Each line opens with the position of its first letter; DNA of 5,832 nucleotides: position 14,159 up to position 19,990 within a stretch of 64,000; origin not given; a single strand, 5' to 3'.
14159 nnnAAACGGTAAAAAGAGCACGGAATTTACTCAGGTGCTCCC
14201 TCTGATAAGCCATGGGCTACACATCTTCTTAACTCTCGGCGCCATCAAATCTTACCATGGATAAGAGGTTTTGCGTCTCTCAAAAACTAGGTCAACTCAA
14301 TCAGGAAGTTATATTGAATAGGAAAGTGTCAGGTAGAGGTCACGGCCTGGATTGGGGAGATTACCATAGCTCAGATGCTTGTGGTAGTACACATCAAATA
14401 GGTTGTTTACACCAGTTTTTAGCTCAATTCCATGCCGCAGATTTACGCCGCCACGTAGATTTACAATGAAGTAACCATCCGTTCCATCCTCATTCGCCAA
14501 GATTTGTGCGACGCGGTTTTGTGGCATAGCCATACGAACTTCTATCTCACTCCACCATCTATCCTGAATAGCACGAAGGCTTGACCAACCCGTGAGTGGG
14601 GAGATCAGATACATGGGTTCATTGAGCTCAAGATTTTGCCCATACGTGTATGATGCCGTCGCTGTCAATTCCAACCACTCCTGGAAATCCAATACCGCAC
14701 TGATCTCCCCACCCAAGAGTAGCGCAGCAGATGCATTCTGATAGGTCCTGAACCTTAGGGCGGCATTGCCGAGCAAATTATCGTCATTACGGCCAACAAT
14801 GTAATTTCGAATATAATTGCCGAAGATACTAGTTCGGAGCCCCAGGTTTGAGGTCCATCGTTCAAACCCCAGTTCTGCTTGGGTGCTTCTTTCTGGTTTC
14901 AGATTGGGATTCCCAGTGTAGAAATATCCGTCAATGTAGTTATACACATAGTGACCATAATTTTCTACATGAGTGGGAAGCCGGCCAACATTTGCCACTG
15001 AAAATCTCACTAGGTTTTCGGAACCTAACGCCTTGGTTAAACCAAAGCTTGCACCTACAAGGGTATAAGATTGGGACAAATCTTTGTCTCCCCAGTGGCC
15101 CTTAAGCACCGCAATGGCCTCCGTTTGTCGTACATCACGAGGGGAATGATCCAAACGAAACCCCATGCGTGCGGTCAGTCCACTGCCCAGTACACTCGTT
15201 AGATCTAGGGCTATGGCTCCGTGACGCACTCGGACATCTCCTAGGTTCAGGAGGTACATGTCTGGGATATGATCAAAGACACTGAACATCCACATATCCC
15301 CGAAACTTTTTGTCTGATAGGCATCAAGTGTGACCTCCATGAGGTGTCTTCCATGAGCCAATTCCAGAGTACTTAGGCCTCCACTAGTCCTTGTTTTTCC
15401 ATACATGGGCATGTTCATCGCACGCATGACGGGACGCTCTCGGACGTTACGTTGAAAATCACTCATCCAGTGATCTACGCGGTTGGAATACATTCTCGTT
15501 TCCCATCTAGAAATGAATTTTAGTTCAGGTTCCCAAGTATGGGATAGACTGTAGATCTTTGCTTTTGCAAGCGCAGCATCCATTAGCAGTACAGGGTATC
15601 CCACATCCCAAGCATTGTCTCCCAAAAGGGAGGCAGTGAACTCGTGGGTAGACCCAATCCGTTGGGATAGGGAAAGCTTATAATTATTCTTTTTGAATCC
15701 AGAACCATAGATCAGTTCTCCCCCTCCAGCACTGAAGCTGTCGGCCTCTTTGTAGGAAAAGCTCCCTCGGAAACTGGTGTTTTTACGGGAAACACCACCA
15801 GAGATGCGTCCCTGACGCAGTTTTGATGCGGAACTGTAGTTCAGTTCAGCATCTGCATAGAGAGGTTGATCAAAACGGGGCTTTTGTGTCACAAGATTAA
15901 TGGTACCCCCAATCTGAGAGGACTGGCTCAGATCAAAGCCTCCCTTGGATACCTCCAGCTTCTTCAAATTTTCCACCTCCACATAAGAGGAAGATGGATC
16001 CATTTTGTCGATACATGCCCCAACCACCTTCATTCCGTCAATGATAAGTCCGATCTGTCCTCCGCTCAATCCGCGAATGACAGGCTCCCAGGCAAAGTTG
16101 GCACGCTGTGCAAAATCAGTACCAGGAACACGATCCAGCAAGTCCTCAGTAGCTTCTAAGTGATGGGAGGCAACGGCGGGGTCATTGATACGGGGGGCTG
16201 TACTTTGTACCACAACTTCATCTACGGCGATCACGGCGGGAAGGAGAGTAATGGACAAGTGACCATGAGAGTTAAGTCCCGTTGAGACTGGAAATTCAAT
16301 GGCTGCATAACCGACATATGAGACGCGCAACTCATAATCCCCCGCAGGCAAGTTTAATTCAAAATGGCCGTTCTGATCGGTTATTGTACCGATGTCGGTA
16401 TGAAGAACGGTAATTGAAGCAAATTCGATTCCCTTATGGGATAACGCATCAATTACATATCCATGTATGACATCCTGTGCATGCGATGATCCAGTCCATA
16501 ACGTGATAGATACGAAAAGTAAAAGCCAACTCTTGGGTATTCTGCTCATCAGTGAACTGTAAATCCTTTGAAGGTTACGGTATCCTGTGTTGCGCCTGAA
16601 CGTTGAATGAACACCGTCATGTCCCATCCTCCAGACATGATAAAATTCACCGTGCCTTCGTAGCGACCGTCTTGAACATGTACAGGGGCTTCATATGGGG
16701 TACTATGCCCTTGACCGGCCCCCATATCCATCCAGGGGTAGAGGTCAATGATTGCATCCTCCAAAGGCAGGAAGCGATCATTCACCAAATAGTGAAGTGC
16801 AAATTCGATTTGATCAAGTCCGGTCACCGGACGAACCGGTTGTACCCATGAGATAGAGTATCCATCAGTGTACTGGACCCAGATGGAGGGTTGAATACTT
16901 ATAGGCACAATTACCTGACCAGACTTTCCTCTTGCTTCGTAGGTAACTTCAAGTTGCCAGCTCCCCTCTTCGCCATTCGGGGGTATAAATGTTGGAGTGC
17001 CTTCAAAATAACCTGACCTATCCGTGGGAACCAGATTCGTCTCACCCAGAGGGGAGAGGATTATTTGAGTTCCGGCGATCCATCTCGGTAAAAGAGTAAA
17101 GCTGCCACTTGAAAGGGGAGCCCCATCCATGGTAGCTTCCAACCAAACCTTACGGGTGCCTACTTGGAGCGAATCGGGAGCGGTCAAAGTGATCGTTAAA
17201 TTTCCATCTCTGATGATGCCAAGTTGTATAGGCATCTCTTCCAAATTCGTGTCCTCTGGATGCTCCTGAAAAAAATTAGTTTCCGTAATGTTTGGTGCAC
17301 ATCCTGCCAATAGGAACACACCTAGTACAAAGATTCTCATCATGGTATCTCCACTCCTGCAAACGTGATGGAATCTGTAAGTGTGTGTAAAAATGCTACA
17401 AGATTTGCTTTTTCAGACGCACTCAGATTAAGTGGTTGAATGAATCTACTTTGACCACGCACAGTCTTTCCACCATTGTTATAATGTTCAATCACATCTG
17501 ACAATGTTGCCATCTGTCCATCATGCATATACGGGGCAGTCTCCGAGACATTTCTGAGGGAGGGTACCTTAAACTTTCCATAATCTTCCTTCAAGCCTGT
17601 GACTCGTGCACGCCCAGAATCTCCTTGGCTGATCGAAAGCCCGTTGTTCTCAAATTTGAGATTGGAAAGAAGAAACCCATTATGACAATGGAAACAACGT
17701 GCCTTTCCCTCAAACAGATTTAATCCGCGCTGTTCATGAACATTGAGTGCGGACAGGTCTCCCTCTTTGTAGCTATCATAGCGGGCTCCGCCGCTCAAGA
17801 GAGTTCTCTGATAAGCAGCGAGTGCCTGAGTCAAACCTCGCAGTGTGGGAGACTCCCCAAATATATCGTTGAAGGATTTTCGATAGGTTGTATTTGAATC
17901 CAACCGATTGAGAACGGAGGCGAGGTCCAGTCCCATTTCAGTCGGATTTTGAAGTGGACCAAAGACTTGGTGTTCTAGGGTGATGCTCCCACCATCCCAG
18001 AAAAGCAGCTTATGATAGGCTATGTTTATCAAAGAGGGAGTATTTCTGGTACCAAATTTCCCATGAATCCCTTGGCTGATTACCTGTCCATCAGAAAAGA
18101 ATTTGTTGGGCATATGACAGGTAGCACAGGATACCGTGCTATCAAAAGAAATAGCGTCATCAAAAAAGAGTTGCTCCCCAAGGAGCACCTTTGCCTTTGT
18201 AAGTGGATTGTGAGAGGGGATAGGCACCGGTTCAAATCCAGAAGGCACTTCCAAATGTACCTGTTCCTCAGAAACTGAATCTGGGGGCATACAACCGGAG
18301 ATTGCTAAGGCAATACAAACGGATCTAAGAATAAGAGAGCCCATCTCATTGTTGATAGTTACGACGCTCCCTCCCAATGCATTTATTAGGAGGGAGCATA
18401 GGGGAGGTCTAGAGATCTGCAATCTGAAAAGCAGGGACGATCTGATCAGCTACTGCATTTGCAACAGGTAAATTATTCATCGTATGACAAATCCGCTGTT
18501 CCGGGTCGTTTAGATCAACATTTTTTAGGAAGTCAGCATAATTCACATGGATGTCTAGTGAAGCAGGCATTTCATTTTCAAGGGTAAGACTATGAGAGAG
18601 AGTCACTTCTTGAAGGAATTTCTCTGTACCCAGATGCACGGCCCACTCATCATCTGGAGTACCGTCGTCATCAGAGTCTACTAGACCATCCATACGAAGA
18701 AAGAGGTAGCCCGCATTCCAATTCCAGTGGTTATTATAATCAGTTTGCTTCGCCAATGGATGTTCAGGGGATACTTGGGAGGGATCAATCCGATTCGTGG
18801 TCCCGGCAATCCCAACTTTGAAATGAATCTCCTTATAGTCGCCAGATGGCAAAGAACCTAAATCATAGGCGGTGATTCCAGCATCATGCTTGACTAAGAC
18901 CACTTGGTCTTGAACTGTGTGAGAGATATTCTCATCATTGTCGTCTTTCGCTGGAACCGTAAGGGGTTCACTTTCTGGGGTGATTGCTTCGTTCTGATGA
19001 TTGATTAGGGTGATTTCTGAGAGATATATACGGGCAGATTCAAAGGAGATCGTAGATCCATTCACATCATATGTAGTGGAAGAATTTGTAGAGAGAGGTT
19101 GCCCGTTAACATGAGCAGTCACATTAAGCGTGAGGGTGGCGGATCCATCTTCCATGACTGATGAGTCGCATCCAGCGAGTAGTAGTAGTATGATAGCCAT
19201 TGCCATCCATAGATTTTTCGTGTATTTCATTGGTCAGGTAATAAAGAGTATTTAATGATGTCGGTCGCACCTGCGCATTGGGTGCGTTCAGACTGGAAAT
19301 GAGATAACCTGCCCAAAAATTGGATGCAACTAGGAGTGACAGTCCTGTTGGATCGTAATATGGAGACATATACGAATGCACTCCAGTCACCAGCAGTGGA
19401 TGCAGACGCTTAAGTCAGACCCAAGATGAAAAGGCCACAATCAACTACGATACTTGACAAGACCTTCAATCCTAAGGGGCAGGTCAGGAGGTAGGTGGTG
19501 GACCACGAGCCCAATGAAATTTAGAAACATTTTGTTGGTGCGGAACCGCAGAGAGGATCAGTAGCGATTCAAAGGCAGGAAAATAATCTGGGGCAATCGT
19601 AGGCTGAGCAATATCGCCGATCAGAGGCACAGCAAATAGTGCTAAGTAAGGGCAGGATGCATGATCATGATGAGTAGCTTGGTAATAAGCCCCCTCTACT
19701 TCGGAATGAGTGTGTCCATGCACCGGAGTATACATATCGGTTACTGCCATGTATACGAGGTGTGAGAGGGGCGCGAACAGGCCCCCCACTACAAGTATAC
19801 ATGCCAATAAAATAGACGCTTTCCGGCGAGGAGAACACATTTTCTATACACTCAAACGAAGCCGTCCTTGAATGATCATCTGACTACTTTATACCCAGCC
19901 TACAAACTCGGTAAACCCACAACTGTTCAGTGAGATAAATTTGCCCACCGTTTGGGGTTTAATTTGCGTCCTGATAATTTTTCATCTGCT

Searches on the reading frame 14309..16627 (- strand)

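Call 78: search_protein_families(library=pfam, proteins=[window:14309-16627:-], max_evalue=0.01)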
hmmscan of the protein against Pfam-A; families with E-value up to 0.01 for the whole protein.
window:14309-16627:- (772 aa): 5 families
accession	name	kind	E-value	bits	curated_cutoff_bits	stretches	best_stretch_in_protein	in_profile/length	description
PF00593.30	TonB_dep_Rec_b-barrel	-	5.5e-25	89.5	27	1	356-743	60-436/436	TonB dependent receptor-like, beta-barrel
PF13715.12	CarbopepD_reg_2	-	8.3e-20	71.1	32.2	1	54-140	1-88/88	CarboxypepD_reg-like domain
PF13620.12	CarboxypepD_reg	-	3.2e-13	50.2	32.3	1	54-127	2-80/82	Carboxypeptidase regulatory-like domain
PF14905.12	OMP_b-brl_3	-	1.1e-09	38.3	27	1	563-664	199-296/408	Outer membrane protein beta-barrel family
PF07715.20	Plug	-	8.5e-09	36.3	23.9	1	160-241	25-106/107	TonB-dependent Receptor Plug Domain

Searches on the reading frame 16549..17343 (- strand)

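Call 78: search_protein_families(library=pfam, proteins=[window:16549-17343:-], max_evalue=0.01)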
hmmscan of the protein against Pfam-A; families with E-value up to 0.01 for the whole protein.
window:16549-17343:- (264 aa): 1 family
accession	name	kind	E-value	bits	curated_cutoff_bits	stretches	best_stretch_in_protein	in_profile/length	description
PF13115.11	YtkA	-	6.8e-12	46.3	25.9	1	160-244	5-84/85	YtkA-like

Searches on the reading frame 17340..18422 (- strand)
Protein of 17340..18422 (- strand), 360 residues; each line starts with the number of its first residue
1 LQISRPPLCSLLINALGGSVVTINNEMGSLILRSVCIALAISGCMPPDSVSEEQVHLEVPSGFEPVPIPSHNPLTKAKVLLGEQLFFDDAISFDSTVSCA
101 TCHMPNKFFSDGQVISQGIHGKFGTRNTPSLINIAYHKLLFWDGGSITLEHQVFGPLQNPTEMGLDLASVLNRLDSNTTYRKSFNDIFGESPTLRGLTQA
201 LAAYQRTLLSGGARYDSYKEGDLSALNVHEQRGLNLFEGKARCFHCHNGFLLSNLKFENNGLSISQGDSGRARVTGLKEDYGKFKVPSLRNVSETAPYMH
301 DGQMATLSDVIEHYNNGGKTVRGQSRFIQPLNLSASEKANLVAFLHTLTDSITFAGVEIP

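Call 78: search_protein_families(library=pfam, proteins=[window:17340-18422:-], max_evalue=0.01)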
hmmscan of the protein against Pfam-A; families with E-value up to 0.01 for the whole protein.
window:17340-18422:- (360 aa): 3 families
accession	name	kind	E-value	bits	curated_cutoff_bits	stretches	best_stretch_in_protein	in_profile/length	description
PF03150.19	CCP_MauG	-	1.3e-51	175.6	25.6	1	77-222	2-147/149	Di-haem cytochrome c peroxidase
PF00034.26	Cytochrom_C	-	2.3e-05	26.1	21.3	0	232-348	3-89/90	Cytochrome c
PF06537.16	DHOR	-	0.0081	15.1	22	0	291-348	447-499/499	Di-haem oxidoreductase, putative peroxidase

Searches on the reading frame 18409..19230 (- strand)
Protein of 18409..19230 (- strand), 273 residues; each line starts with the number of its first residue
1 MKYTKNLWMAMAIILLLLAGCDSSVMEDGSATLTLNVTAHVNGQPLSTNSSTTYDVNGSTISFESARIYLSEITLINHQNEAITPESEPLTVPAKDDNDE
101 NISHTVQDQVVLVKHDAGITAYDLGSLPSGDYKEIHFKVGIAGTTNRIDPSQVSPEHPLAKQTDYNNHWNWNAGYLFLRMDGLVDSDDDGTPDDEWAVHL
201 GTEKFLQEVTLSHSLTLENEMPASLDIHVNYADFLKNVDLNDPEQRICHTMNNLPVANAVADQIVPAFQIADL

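Call 47: search_protein_families(library=pfam, proteins=[window:18409-19230:-], max_evalue=0.01)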
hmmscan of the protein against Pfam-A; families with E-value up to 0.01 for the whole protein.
window:18409-19230:- (273 aa): 1 family
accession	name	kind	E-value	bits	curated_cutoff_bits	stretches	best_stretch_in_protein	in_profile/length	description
PF20243.3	MbnP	-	5.5e-29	101.9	27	1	31-243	2-184/189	MbnP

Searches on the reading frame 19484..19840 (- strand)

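Call 47: search_protein_families(library=pfam, proteins=[window:19484-19840:-], max_evalue=0.01)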
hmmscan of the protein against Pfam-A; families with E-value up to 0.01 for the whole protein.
window:19484-19840:- (118 aa): 1 family
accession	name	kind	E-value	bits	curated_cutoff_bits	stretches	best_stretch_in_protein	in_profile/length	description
PF11162.13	DUF2946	-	0.001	20.3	23.7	1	22-115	13-117/117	Protein of unknown function (DUF2946)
